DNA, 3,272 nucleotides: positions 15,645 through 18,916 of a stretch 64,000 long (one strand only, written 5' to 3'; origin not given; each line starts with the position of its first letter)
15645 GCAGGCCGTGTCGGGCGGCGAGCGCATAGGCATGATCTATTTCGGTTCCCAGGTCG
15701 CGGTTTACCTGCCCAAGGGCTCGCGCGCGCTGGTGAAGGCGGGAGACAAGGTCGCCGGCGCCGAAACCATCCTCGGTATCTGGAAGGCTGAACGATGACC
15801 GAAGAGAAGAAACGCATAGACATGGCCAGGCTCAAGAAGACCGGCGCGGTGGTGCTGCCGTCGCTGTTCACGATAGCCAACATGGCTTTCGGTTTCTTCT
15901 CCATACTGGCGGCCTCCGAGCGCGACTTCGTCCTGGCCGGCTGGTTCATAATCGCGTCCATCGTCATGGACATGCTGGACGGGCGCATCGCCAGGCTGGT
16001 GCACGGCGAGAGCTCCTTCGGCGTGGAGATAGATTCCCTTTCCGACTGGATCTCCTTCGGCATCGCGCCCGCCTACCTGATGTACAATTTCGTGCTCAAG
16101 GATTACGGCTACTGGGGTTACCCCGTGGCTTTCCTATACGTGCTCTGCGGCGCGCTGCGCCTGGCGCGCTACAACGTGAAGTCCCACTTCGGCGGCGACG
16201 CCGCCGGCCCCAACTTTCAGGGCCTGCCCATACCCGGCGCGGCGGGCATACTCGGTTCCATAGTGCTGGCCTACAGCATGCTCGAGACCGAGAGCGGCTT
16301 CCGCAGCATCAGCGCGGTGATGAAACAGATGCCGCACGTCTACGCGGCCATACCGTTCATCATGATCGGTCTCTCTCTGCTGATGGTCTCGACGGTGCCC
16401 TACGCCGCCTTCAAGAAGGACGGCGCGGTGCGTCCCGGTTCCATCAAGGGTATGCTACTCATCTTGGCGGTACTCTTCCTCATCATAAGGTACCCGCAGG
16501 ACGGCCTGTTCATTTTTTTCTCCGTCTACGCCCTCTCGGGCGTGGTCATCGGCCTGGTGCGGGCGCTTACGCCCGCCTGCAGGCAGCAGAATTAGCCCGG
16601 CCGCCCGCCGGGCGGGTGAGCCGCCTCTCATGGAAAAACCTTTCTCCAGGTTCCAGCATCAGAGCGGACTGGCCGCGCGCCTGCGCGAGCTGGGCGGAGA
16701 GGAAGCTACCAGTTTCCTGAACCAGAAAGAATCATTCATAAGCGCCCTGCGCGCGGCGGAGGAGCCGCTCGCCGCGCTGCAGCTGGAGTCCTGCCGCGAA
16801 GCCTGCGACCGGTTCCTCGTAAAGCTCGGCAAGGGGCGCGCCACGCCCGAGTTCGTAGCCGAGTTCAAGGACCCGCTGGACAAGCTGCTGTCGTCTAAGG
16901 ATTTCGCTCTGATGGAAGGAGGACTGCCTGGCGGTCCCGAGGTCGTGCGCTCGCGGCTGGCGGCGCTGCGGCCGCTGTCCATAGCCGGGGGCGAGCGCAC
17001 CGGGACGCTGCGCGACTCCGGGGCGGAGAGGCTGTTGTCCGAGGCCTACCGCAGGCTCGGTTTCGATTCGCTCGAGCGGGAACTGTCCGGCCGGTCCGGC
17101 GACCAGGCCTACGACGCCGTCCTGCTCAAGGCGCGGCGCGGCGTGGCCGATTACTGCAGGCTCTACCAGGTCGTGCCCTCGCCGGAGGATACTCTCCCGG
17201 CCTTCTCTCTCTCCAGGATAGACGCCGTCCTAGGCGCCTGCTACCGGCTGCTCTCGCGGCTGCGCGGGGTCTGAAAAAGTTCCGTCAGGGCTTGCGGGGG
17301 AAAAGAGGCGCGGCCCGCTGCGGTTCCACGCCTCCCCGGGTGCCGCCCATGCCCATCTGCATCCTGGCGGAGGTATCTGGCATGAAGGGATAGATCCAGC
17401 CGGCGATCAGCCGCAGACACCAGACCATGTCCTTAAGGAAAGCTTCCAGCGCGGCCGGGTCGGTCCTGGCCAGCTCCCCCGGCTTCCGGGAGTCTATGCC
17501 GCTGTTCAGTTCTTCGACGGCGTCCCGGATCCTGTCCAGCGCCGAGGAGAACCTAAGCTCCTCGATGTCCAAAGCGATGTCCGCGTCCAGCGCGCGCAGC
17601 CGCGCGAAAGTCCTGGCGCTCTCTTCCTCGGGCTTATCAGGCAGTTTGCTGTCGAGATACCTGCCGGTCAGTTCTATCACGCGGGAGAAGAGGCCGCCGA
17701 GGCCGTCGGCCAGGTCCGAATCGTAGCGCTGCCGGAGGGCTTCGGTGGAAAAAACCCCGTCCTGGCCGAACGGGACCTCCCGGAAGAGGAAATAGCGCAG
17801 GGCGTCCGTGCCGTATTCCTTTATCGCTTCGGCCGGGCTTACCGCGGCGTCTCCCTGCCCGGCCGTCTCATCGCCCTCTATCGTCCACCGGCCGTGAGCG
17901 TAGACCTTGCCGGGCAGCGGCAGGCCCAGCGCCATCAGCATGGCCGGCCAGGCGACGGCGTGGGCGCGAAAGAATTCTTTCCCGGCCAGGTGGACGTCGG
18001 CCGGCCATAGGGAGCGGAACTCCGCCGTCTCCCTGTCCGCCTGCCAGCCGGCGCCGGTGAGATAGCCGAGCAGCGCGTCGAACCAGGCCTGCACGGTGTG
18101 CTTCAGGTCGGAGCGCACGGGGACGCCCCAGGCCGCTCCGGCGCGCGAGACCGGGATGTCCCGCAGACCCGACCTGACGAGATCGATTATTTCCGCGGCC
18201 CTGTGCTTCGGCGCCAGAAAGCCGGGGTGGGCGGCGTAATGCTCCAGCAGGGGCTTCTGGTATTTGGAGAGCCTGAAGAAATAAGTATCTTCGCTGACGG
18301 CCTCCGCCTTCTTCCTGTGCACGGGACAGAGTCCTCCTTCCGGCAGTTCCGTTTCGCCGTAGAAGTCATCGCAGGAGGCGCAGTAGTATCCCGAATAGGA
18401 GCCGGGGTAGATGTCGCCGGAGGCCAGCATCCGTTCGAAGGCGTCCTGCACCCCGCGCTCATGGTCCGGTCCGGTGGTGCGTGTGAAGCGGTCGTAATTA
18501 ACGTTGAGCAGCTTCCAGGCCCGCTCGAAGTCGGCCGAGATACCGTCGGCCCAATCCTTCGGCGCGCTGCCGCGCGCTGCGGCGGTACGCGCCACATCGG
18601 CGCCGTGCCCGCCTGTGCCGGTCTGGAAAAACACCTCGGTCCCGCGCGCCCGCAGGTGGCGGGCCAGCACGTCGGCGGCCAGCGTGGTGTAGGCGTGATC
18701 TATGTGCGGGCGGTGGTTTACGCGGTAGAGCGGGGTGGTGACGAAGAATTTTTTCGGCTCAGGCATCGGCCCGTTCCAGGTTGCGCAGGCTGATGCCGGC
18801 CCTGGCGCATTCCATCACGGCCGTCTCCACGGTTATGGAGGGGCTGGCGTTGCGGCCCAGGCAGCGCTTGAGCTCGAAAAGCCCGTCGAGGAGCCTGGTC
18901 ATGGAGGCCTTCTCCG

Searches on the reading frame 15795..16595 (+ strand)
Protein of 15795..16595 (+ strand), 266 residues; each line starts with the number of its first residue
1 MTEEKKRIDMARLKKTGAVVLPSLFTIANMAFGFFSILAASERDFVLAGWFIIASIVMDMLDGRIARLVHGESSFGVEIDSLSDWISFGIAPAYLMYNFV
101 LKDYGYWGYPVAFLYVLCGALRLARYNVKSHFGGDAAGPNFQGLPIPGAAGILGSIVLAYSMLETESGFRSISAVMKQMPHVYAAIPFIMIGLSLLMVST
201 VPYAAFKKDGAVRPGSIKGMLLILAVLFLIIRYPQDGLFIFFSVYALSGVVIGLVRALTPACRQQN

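Call 37: search_protein_families(library=pfam, proteins=[window:15795-16595:+], max_evalue=0.001)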
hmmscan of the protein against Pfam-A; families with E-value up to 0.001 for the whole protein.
window:15795-16595:+ (266 aa): 1 family
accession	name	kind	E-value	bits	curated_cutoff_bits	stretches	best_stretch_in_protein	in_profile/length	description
PF01066.26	CDP-OH_P_transf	-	6.5e-20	72.5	22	1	20-162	2-137/152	CDP-alcohol phosphatidyltransferase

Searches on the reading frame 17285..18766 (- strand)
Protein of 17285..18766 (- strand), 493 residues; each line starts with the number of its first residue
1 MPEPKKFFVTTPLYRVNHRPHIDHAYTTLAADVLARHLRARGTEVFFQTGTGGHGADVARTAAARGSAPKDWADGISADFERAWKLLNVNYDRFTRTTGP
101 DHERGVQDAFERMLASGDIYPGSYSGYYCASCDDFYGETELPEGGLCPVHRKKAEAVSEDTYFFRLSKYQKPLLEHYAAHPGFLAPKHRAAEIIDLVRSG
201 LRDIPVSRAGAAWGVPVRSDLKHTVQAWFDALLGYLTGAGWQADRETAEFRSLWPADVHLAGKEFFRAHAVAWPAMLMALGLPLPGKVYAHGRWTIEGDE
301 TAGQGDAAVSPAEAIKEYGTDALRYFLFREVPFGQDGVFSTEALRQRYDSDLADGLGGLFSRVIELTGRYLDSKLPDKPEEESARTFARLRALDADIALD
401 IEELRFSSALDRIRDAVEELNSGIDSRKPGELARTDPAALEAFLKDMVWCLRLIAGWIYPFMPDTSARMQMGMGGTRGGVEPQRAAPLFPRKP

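Call 37: search_protein_families(library=pfam, proteins=[window:17285-18766:-], max_evalue=0.001)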
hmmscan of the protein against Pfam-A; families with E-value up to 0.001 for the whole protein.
window:17285-18766:- (493 aa): 3 families
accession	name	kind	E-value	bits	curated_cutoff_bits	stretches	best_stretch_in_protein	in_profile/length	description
PF09334.17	tRNA-synt_1g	-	2.2e-75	254.3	20.1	2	147-363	169-390/391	tRNA synthetases class I (M)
PF00133.28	tRNA-synt_1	-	1.5e-12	47.4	22.7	1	5-217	23-243/414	tRNA synthetases class I (I, L, M and V)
PF01406.26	tRNA-synt_1e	-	9.1e-05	22.4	27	1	16-142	19-145/301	tRNA synthetases class I (C) catalytic domain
